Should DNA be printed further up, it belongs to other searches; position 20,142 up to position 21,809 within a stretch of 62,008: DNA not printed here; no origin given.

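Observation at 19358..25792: Seven-gene ACP-dependent acyl side-chain operon (MaoC, ACP, AMP-ligase, Fe-ADH, LuxE, LuxC, hexapeptide acyltransferase) in an archaeal glycan island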

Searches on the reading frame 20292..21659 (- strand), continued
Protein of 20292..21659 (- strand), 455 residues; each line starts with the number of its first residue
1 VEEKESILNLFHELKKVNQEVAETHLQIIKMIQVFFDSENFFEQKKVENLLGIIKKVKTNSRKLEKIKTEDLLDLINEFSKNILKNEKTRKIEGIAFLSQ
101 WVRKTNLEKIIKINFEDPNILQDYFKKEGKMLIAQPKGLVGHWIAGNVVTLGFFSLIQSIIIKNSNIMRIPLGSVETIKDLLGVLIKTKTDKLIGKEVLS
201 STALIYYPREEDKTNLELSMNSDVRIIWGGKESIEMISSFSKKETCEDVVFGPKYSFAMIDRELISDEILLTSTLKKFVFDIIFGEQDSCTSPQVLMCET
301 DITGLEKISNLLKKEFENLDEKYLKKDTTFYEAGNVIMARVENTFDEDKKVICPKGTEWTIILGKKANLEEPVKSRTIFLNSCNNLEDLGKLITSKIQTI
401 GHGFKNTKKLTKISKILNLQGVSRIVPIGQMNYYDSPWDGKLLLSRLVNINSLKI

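Call 40: find_encoding_contigs(protein=P0007, flank=10000, max_places=1)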
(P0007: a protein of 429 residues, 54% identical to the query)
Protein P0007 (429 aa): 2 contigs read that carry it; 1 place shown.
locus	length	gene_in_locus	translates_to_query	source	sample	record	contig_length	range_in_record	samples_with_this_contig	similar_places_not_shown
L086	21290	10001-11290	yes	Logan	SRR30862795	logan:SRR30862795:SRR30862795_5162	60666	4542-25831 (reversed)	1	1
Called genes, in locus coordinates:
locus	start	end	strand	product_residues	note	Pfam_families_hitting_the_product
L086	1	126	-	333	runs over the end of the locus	PF01073:3Beta_HSD, PF01370:Epimerase, PF02719:Polysacc_synt_2, PF04321:RmlD_sub_bind, PF16363:GDP_Man_Dehyd, PF07993:NAD_binding_4, PF13460:NAD_binding_10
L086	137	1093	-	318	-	PF01073:3Beta_HSD, PF01370:Epimerase, PF03435:Sacchrp_dh_NADP (weak), PF04321:RmlD_sub_bind, PF13460:NAD_binding_10 (weak), PF16363:GDP_Man_Dehyd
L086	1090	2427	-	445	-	PF01041:DegT_DnrJ_EryC1, PF01212:Beta_elim_lyase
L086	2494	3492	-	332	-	PF20706:GT4-conflict, PF00534:Glycos_transf_1, PF13692:Glyco_trans_1_4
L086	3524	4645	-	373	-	PF13439:Glyco_transf_4, PF13579:Glyco_trans_4_4, PF20706:GT4-conflict, PF00534:Glycos_transf_1, PF13692:Glyco_trans_1_4, PF13524:Glyco_trans_1_2 (weak)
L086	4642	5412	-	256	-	PF01522:Polysacc_deac_1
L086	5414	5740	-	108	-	PF01648:ACPS, PF22624:AASDHPPT_N (weak)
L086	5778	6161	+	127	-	PF01575:MaoC_dehydratas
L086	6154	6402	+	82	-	PF00550:PP-binding (weak)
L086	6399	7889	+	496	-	PF00501:AMP-binding, PF13193:AMP-binding_C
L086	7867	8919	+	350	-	PF00465:Fe-ADH, PF13685:Fe-ADH_2 (faint), PF25137:ADH_Fe_C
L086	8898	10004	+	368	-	PF04443:LuxE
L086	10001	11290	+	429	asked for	PF05893:LuxC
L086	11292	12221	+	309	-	PF00132:Hexapep (faint), PF14602:Hexapep_2 (faint)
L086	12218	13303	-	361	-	PF00534:Glycos_transf_1, PF13692:Glyco_trans_1_4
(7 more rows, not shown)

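Call 41: find_encoding_contigs(protein=P0002, flank=10000, max_places=1)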
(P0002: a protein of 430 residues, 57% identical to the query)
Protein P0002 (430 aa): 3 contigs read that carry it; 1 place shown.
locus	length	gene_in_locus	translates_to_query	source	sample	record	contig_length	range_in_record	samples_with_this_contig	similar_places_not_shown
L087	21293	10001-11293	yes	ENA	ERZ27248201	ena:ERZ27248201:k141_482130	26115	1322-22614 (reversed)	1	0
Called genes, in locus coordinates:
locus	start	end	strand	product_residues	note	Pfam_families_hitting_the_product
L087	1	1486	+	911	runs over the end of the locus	PF02516:STT3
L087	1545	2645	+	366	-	PF02350:Epimerase_2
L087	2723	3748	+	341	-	PF01073:3Beta_HSD, PF01370:Epimerase, PF02719:Polysacc_synt_2, PF04321:RmlD_sub_bind, PF05368:NmrA, PF16363:GDP_Man_Dehyd, PF07993:NAD_binding_4, PF13460:NAD_binding_10, +2 more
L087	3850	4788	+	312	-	PF01073:3Beta_HSD, PF01370:Epimerase, PF02719:Polysacc_synt_2, PF07993:NAD_binding_4, PF16363:GDP_Man_Dehyd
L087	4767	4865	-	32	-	-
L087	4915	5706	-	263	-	PF01522:Polysacc_deac_1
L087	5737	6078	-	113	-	PF01648:ACPS, PF22624:AASDHPPT_N (weak)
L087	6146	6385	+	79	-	PF00550:PP-binding (weak)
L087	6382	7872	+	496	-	PF00501:AMP-binding, PF13193:AMP-binding_C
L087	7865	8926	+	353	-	PF00465:Fe-ADH, PF13685:Fe-ADH_2, PF25137:ADH_Fe_C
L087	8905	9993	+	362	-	PF04443:LuxE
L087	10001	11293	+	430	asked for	PF05893:LuxC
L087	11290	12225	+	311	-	PF00132:Hexapep (faint)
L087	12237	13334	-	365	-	PF00534:Glycos_transf_1, PF13692:Glyco_trans_1_4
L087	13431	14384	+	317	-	PF00535:Glycos_transf_2, PF10111:Glyco_tranf_2_2, PF13641:Glyco_tranf_2_3, PF13632:Glyco_trans_2_3 (weak)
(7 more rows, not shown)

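Call 47: search_solved_structures(query=window:20292-21569:-, max_evalue=0.001, show_alignments=1)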
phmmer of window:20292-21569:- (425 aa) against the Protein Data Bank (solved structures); distinct sequences matched with E-value up to 0.001: 1.
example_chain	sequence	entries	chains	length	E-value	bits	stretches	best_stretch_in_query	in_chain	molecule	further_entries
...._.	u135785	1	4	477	3.8e-14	55.8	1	72-419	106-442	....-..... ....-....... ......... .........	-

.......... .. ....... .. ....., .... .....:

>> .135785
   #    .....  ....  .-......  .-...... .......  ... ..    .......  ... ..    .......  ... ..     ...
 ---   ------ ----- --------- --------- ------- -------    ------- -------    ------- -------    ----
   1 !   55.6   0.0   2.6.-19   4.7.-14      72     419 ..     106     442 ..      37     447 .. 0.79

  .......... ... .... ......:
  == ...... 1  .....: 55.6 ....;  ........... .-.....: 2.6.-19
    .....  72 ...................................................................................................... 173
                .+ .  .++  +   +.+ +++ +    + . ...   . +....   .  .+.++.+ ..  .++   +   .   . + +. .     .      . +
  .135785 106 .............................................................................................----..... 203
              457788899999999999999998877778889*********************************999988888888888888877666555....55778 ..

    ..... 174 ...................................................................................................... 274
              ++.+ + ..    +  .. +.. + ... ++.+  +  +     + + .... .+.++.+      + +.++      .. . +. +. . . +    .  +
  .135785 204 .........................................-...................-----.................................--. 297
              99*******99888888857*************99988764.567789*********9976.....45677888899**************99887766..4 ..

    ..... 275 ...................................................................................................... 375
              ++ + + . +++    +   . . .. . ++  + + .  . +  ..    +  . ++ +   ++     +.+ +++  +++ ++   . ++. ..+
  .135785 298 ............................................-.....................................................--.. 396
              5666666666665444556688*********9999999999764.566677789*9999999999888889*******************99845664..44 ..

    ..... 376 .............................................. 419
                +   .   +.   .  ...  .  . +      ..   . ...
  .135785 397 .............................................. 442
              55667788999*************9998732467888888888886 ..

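Call 57: search_dna_similar(query=window:20292-21569:-, collection=plasmids, mode=protein, max_evalue=1e-10, max_rows=25)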
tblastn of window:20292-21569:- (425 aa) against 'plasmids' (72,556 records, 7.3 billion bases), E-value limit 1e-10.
Records with a match: 16; places in all: 16; records where one place covers at least 80% of the query: 15.
Best place of each record, by identity: <60% 16.
By first word of the organism name: Azospirillum 6; Pantoea 4; Escherichia 1; Niallia 1; Lactiplantibacillus 1; Levilactobacillus 1; Deinococcus 1; Streptomyces 1.
By predicted mobility (MOB-suite, as given by PLSDB): non-mobilizable 12; mobilizable 3; conjugative 1.
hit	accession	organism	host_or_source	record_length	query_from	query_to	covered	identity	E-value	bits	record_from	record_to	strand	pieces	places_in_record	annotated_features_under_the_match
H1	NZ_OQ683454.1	Escherichia coli K-12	-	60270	46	418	88%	25.9%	2e-12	77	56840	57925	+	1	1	acyl-CoA reductase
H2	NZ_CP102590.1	Niallia taxi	-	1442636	73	420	82%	26.6%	1e-15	87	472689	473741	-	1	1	none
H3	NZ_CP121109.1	Pantoea sp. X85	metagenomic assembly,rabbit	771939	7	424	98%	21.7%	2e-18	96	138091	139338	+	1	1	acyl-CoA reductase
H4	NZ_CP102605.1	Pantoea sp. SOD02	cell culture,urban freshwater stream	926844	7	424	98%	21.6%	5e-17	91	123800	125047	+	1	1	acyl-CoA reductase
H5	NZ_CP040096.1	Pantoea sp. SO10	whole organism,soil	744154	7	424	98%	21.5%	3e-17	92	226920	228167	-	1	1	acyl-CoA reductase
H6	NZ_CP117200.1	Pantoea sp. SS70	Solanum tuberosum L.,cell culture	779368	7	424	98%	21.5%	1e-16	90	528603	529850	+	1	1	acyl-CoA reductase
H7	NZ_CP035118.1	Lactiplantibacillus plantarum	cell culture,food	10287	73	412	80%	26.1%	1e-18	96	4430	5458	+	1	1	acyl-CoA reductase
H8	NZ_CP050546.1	Levilactobacillus brevis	Single cell,Makgeolli (Korean ...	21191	73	412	80%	26.1%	1e-18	96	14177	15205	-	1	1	acyl-CoA reductase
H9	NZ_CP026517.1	Deinococcus sp. NW-56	whole organism,water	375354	42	414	88%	23.5%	2e-20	102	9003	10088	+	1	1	acyl-CoA reductase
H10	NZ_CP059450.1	Azospirillum brasilense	Prokaryotes,soil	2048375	36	424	92%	22.4%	1e-17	93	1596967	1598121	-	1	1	none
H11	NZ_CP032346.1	Azospirillum brasilense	soil sample,Agricultural field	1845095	36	424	92%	22.1%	2e-17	92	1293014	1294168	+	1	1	record has no annotation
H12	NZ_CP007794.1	Azospirillum argentinense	Triticum aestivum L.,Root,wheat ...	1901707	36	424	92%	22.1%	3e-17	92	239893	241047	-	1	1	record has no annotation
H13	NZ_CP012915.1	Azospirillum brasilense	Digitaria eriantha,microbe,root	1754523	36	424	92%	21.9%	6e-17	91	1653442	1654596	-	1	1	none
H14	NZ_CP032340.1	Azospirillum brasilense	soil sample,Agricultural field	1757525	36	424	92%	21.9%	6e-17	91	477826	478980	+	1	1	none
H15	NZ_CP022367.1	Azospirillum sp. TSH58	single cell,paddy soils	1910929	36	424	92%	21.6%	1e-16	90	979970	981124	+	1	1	record has no annotation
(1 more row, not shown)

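Call 58: get_annotated_region(hit=H3, flank=9000)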
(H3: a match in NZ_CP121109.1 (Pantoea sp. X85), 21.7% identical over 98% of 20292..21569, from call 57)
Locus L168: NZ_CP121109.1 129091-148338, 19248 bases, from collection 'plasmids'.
description: Pantoea sp. X85 plasmid unnamed, complete sequence
organism: Pantoea sp. X85 (NCBI taxid 3037258)
taxonomy: Bacteria; Pseudomonadota; Gammaproteobacteria; Enterobacterales; Erwiniaceae; Pantoea; Pantoea sp. X85
host: -; source: metagenomic assembly,rabbit; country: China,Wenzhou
typing (MOB-suite, as given by PLSDB): non-mobilizable; replicon rep_cluster_1232
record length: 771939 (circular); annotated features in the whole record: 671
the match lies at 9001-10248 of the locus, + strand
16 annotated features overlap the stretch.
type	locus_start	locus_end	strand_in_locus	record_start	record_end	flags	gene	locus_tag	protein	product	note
CDS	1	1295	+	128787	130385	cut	-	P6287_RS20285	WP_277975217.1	ABC transporter substrate-binding protein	-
CDS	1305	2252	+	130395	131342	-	-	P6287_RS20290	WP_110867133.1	ABC transporter permease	GO:0055085 - transmembrane transport [Evidence IEA]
CDS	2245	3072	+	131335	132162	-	-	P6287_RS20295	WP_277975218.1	ABC transporter permease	-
CDS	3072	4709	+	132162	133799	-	-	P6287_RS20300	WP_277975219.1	ABC transporter ATP-binding protein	-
CDS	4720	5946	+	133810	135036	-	-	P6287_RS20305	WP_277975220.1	M20/M25/M40 family metallo-hydrolase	-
CDS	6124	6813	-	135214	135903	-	-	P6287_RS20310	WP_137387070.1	NYN domain-containing protein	-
CDS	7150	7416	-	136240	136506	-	-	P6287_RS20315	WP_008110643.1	DksA/TraR family C4-type zinc finger protein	-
CDS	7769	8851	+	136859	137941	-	-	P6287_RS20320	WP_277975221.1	long-chain fatty acid--CoA ligase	-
CDS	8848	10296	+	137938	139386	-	-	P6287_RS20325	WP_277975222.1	acyl-CoA reductase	GO:0008218 - bioluminescence [Evidence IEA]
CDS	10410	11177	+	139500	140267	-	-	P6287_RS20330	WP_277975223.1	SDR family oxidoreductase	-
CDS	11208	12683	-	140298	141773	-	-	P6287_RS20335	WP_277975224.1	Sapep family Mn(2+)-dependent dipeptidase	-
CDS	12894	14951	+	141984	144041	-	-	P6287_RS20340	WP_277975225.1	hydantoinase/oxoprolinase family protein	-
CDS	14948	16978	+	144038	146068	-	-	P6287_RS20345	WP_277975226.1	hydantoinase B/oxoprolinase family protein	-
CDS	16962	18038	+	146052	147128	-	-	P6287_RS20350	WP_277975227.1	ABC transporter substrate-binding protein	-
CDS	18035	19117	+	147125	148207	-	-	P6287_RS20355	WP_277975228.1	ABC transporter ATP-binding protein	-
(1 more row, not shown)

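Call 66: search_protein_families(library=pfam, proteins=[L058:1356-2780:+, L058:2929-4080:+, L058:4342-5007:+, L058:5308-6777:+, L058:11346-12515:+, L058:12559-16077:+, L058:16827-18926:+, L058:19053-20165:+, L058:20238-21191:-, L058:658-1134:-], max_evalue=0.0001)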
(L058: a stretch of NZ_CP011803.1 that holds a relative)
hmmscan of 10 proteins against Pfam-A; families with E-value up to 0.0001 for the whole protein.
L058:1356-2780:+ (474 aa): 3 families
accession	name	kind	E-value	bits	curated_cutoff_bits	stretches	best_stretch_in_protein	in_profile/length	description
PF10114.15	PocR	-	2.3e-57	193.7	23.9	1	18-180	1-162/162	Sensory domain found in PocR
PF02518.31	HATPase_c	-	6.2e-28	97.9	26.4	1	331-441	2-110/111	Histidine kinase-, DNA gyrase B-, and HSP90-like ATPase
PF00512.31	HisKA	-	1.2e-11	44.9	26.9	1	213-283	2-65/66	His Kinase A (phospho-acceptor) domain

L058:2929-4080:+ (383 aa): 1 family
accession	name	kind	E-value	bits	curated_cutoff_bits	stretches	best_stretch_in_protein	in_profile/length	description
PF07690.21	MFS_1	-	7.2e-37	127.5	33.4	2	11-340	1-345/347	Major Facilitator Superfamily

L058:4342-5007:+ (221 aa): 3 families
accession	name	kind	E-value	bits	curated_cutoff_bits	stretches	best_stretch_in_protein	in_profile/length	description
PF07729.17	FCD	-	1.2e-19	71.3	24.3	1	81-201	4-124/125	FCD domain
PF00392.27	GntR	-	2.5e-15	56.3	27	1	6-59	1-55/64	Bacterial regulatory proteins, gntR family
PF13412.12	HTH_24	-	4.4e-05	23.4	21.9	0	28-58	17-47/48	Winged helix-turn-helix DNA-binding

L058:5308-6777:+ (489 aa): 2 families
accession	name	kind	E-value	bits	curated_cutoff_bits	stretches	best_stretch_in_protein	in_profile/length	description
PF11794.13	HpaB_N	-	9.3e-105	350.5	35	1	11-281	1-270/270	4-hydroxyphenylacetate 3-hydroxylase N terminal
PF03241.18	HpaB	-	5.5e-77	257.9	25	1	288-486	1-201/202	4-hydroxyphenylacetate 3-hydroxylase C terminal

L058:11346-12515:+ (389 aa): 4 families
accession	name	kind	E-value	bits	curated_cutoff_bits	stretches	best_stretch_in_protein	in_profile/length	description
PF00155.27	Aminotran_1_2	-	3.2e-78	263.9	19.7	1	30-379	2-361/361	Aminotransferase class I and II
PF01041.23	DegT_DnrJ_EryC1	-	7.6e-13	48.8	19.8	1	91-200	41-145/360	DegT/DnrJ/EryC1/StrS aminotransferase family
PF01053.26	Cys_Met_Meta_PP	-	3.6e-10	39.4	27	1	90-202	69-175/381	Cys/Met metabolism PLP-dependent enzyme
PF00266.25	Aminotran_5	-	4.7e-06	26.3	21.5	1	90-202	63-177/371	Aminotransferase class-V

L058:12559-16077:+ (1172 aa): 11 families
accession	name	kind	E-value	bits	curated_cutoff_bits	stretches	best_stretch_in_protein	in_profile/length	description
PF01855.24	POR_N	-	1.1e-74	251.5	27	1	20-248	4-230/231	Pyruvate flavodoxin/ferredoxin oxidoreductase, thiamine diP-bdg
PF01558.24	POR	-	3.9e-34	118.7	27.4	1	427-610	1-172/173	Pyruvate ferredoxin/flavodoxin oxidoreductase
PF10371.14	EKR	-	1e-19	70.5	27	1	628-680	4-54/55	Domain of unknown function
PF17147.9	PFOR_II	-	7.7e-19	68.4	27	1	270-374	1-101/102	Pyruvate:ferredoxin oxidoreductase core domain II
PF02775.26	TPP_enzyme_C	-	2e-08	34.6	21.9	1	958-1069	47-150/151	Thiamine pyrophosphate enzyme, C-terminal TPP binding domain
PF12837.12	Fer4_6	-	3.8e-08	33.3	25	1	684-707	1-24/24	4Fe-4S binding domain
PF12797.12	Fer4_2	-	2.7e-07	30.5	24.5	0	738-758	2-22/22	4Fe-4S binding domain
PF12838.12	Fer4_7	-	5.7e-06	27.1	27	1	691-758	1-50/52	4Fe-4S dicluster domain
PF00037.32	Fer4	-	1.3e-05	25.2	21.1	0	685-707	1-23/24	4Fe-4S binding domain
PF13534.11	Fer4_17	-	3e-05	24.9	22.2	0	741-758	41-58/61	4Fe-4S dicluster domain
PF13237.11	Fer4_10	-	7.4e-05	23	25.5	0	741-767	4-32/53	4Fe-4S dicluster domain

L058:16827-18926:+ (699 aa): 7 families
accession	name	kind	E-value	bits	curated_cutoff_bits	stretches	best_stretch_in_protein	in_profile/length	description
PF00158.32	Sigma54_activat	-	3.4e-76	255.1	20.2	1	347-514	1-167/168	Sigma-54 interaction domain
PF14532.12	Sigma54_activ_2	-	6.1e-22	78.8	25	1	348-519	1-138/138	Sigma-54 interaction domain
PF25601.1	AAA_lid_14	-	4.4e-13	49.3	27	1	520-585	1-72/87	AAA+ ATPase lid domain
PF01078.27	Mg_chelatase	-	6.5e-09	35.9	20.3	0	423-488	89-156/207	Magnesium chelatase, subunit ChlI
PF07728.20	AAA_5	-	3.8e-08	33.9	22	1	371-492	2-125/139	AAA domain (dynein-related subfamily)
PF07724.20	AAA_2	-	1.7e-06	28.6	27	1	369-500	4-135/166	AAA domain (Cdc48 subfamily)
PF00004.35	AAA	-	8.4e-06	26.7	21.2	0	371-494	1-116/131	ATPase family associated with various cellular activities (AAA)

L058:19053-20165:+ (370 aa): 1 family
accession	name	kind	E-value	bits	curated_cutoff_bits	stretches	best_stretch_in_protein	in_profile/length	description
PF00871.23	Acetate_kinase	-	2.1e-18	66.6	22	1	179-319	186-333/392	Acetokinase family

L058:20238-21191:- (317 aa): 1 family
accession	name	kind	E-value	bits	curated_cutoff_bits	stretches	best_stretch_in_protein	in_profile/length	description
PF01522.26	Polysacc_deac_1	-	1.2e-34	119.4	23.1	1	122-247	2-123/124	Polysaccharide deacetylase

L058:658-1134:- (158 aa): 4 families
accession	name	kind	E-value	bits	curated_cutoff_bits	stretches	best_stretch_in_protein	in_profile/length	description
PF07875.18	Coat_F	-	1.5e-26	92.8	25.7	1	97-158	2-63/63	Coat F domain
PF02915.23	Rubrerythrin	-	2.6e-06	28.3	22.8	1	18-143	9-131/137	Rubrerythrin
PF13668.12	Ferritin_2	-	6.9e-05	23.4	24.7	0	29-66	32-69/138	Ferritin-like domain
PF09537.16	DUF2383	-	9.6e-05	22.9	30.8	0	23-62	17-56/111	Domain of unknown function (DUF2383)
